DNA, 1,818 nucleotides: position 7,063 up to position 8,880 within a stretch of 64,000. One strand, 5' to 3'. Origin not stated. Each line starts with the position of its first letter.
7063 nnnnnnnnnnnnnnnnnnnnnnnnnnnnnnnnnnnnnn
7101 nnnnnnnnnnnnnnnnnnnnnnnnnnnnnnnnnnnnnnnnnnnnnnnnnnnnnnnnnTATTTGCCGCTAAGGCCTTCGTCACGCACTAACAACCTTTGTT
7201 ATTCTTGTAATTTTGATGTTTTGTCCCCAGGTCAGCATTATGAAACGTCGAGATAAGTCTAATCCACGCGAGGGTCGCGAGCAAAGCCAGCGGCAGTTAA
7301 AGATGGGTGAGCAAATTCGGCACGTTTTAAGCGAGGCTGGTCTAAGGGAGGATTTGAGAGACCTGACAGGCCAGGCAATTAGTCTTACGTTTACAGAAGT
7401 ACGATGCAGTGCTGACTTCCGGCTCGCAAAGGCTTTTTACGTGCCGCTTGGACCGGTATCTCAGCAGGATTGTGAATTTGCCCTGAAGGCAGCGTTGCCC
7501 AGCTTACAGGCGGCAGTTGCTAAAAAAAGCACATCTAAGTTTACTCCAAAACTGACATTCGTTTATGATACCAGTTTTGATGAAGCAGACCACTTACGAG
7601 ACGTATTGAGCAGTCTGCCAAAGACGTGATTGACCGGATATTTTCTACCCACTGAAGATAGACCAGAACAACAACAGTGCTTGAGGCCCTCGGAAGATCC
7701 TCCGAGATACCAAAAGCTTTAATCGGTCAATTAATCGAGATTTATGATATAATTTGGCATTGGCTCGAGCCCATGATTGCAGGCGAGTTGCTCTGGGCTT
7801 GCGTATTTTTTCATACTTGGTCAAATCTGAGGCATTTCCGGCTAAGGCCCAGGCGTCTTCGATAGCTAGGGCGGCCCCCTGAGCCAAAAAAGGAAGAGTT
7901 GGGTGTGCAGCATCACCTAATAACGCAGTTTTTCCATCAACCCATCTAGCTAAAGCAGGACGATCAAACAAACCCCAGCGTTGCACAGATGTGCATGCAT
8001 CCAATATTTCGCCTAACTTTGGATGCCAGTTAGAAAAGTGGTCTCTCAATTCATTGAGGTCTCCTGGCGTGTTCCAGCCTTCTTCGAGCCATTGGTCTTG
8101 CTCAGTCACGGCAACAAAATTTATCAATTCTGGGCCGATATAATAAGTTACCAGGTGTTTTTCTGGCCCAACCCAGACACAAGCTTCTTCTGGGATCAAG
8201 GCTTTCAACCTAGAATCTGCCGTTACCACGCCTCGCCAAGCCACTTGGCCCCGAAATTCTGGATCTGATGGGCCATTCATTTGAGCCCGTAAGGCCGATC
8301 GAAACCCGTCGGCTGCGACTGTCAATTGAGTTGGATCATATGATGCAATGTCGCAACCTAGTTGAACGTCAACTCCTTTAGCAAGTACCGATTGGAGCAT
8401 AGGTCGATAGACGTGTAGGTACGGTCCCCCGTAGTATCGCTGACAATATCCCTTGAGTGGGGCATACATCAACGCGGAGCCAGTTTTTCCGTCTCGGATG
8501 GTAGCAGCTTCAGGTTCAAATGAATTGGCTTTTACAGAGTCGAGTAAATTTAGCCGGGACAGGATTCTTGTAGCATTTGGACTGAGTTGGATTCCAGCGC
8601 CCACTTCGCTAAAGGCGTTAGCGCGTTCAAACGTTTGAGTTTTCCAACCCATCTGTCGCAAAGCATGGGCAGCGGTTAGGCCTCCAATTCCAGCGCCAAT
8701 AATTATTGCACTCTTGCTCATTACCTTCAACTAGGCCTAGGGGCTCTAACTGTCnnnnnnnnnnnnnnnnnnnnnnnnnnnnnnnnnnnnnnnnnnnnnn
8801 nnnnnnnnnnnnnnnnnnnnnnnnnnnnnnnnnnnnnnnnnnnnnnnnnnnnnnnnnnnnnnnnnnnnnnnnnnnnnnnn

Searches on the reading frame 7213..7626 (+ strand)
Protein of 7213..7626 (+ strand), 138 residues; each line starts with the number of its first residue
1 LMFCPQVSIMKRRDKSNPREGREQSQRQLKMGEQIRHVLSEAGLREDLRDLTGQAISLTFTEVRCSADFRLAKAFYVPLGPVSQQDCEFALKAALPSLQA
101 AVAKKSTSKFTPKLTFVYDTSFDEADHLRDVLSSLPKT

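Call 8: search_protein_families(library=pfam, proteins=[window:7213-7626:+])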
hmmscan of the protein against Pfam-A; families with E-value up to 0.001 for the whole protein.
window:7213-7626:+ (138 aa): 1 family
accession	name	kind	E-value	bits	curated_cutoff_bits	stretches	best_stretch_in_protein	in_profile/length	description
PF02033.23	RBFA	-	3.7e-17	63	34.7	1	27-131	1-104/105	Ribosome-binding factor A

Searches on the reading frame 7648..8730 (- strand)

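Call 8: search_protein_families(library=pfam, proteins=[window:7648-8730:-])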
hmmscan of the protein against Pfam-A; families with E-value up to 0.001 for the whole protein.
window:7648-8730:- (361 aa): 3 families
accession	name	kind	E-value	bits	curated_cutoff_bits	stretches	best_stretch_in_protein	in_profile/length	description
PF01494.25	FAD_binding_3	-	1.8e-17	64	22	2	135-315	151-343/349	FAD binding domain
PF13450.12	NAD_binding_8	-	3.5e-05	24.4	21.9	1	10-39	1-30/68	NAD(P)-binding Rossmann-like domain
PF01266.30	DAO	-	0.00052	20.1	27.9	0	8-40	2-34/353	FAD dependent oxidoreductase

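Call 9: search_protein_families(library=ncbifam, proteins=[window:7648-8730:-], max_evalue=0.00001)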
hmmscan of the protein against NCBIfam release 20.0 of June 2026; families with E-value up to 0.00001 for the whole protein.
window:7648-8730:- (361 aa): 28 families (the best 25 are shown)
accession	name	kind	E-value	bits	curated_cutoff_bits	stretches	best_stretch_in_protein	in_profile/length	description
NF005062.0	PRK06475.1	equivalog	2.3e-63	214.4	524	2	134-331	157-364/401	FAD-binding protein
NF006021.0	PRK08163.1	equivalog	1.3e-62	212.1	459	2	135-331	157-360/398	3-hydroxybenzoate 6-monooxygenase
NF005720.0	PRK07538.1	subfamily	2.3e-48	165.1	400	2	135-324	157-364/418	hypothetical protein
NF033623.1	urate_HpxO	equivalog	2.6e-41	141.8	500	1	8-330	2-348/381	FAD-dependent urate hydroxylase HpxO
NF005313.0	PRK06847.1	subfamily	2.7e-39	135.2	372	1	6-316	5-339/375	hypothetical protein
NF005243.0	PRK06753.1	equivalog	3.6e-34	118.2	365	2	133-327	140-337/374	hypothetical protein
TIGR03219.1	salicylate_mono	equivalog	1.6e-29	102.8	446.35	2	120-329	134-374/414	salicylate 1-monooxygenase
NF005566.0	PRK07236.1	subfamily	2.3e-29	102.5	333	3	4-61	5-63/386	hypothetical protein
NF005761.0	PRK07588.1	equivalog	1.9e-14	53.4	454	2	9-92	4-89/392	FAD-binding domain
NF004829.0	PRK06183.1-3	subfamily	5.2e-14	51.9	390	1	261-297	283-319/520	bifunctional 3-(3-hydroxy-phenyl)propionate/3-hydroxycinnamic acid hydroxylase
TIGR01988.1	Ubi-OHases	subfamily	1.3e-12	47.3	224.65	0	262-310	274-323/387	ubiquinone biosynthesis hydroxylase, UbiH/UbiF/VisC/COQ6 family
NF005691.0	PRK07494.1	equivalog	1.6e-10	40.1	459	0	5-70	8-72/404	UbiH/UbiF family hydroxylase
NF033476.1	tet_destruct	subfamily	2.5e-10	39.9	550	0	228-324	241-340/386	tetracycline destructase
NF004832.0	PRK06184.1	subfamily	2.6e-10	39.7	476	0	134-296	160-314/506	hypothetical protein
NF005612.0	PRK07364.1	equivalog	2.6e-10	39.4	487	0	262-300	290-328/415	FAD-dependent hydroxylase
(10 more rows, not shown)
